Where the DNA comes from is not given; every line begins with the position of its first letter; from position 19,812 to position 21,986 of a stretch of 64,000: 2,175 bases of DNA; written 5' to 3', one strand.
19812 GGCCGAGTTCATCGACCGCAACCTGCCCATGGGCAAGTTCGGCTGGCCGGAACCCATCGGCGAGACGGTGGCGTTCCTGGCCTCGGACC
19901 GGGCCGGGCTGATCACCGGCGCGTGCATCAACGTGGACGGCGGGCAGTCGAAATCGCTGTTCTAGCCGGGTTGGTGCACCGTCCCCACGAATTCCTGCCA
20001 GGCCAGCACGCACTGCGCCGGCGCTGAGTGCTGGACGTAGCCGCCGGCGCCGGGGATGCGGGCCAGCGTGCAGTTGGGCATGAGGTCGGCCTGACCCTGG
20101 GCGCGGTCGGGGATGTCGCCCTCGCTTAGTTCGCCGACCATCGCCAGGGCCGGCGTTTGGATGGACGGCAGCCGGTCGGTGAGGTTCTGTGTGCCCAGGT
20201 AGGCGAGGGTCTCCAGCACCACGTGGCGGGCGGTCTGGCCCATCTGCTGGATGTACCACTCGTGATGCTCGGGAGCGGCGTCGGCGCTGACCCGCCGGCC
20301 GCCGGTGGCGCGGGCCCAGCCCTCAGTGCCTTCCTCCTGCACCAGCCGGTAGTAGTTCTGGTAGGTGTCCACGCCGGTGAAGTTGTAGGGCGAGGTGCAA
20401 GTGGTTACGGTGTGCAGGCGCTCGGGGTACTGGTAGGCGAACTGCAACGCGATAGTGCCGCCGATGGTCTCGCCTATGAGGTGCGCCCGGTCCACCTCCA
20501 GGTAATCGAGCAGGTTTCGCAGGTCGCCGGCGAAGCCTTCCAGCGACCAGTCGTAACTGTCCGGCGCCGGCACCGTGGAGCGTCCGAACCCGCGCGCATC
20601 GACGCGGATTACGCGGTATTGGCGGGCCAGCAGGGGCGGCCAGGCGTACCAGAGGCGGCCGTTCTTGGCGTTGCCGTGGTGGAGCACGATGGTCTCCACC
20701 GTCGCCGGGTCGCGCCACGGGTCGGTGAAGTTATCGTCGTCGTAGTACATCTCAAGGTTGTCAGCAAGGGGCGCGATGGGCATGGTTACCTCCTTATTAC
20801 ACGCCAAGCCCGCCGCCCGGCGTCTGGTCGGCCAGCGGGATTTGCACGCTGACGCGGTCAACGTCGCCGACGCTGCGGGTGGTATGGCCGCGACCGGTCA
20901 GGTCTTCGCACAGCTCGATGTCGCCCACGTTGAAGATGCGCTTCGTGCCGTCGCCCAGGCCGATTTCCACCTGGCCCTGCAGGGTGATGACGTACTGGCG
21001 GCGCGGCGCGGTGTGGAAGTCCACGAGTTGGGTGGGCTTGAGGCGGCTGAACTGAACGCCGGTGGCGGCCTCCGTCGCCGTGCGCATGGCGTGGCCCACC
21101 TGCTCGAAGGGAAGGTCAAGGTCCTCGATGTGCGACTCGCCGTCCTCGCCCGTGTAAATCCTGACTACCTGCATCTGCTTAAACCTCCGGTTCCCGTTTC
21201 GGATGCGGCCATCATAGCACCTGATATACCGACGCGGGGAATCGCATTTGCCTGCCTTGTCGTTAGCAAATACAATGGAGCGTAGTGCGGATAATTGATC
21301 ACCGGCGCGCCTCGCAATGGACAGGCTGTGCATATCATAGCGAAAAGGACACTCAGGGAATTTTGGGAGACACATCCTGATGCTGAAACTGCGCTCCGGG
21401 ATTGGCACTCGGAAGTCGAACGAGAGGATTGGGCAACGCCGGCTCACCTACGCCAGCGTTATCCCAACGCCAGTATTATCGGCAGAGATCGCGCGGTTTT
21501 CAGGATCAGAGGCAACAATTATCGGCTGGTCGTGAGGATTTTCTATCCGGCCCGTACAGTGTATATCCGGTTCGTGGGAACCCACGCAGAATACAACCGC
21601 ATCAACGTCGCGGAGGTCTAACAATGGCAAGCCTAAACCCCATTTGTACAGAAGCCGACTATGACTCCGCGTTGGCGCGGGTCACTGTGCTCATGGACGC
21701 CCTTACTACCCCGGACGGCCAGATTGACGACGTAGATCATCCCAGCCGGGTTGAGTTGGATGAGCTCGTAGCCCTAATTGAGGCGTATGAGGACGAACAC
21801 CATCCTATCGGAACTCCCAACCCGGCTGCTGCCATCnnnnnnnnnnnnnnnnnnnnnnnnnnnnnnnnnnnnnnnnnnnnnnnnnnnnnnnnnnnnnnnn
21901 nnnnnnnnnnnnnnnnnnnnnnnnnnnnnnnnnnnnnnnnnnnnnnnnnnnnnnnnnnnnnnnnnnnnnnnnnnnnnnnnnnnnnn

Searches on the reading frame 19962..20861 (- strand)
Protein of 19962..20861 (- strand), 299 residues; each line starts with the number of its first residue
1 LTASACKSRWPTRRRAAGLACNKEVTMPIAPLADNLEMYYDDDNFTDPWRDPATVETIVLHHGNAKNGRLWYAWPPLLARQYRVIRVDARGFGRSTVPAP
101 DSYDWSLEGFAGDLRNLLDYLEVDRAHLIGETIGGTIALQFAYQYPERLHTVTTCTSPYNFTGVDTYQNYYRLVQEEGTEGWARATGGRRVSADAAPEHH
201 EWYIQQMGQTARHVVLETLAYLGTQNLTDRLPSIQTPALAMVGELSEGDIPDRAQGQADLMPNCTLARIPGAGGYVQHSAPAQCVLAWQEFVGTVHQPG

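Call 81: search_protein_families(library=pfam, proteins=[window:19962-20861:-], max_evalue=0.01)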
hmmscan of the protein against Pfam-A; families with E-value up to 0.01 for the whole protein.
window:19962-20861:- (299 aa): 4 families
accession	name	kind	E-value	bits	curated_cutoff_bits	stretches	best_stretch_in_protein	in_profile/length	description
PF00561.26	Abhydrolase_1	-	1.7e-24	87.3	25.8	1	57-173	2-118/245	alpha/beta hydrolase fold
PF12697.13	Abhydrolase_6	-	1.5e-15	58.9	26.3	1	58-284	1-214/217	Alpha/beta hydrolase family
PF12146.15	Hydrolase_4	-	8.2e-08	32.3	27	1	57-179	6-131/239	Serine aminopeptidase, S33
PF03096.20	Ndr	-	2.8e-06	26.7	23.3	1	81-286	55-270/283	Ndr family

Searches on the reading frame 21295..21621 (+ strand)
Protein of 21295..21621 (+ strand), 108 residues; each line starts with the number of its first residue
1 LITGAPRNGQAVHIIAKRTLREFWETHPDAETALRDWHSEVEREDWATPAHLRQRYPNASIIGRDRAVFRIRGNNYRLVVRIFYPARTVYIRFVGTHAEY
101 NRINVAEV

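Call 3: search_protein_families(library=pfam, proteins=[window:21295-21621:+], max_evalue=0.1)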
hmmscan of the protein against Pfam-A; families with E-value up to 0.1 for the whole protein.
window:21295-21621:+ (108 aa): 1 family
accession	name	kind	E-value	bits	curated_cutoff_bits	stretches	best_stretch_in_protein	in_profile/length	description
PF09907.15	HigB_toxin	-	1.6e-29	102.4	27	1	30-103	1-74/74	HigB_toxin, RelE-like toxic component of a toxin-antitoxin system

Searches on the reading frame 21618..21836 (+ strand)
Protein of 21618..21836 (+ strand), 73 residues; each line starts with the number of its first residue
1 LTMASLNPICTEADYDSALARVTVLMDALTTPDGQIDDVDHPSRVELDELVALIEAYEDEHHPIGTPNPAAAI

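Call 62: search_protein_families(library=padloc, proteins=[window:21618-21836:+], max_evalue=0.01)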
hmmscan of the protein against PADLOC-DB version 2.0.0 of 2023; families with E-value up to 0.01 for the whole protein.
window:21618-21836:+ (73 aa): 1 family
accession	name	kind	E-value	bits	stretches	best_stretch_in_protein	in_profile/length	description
PDLC03982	PD-Lambda-2_B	-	1.7e-08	32.2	1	3-73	1-64/402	-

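Call 81: search_protein_families(library=pfam, proteins=[window:21618-21836:+], max_evalue=0.01)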
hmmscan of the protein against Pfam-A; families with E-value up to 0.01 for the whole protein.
window:21618-21836:+ (73 aa): 0 families
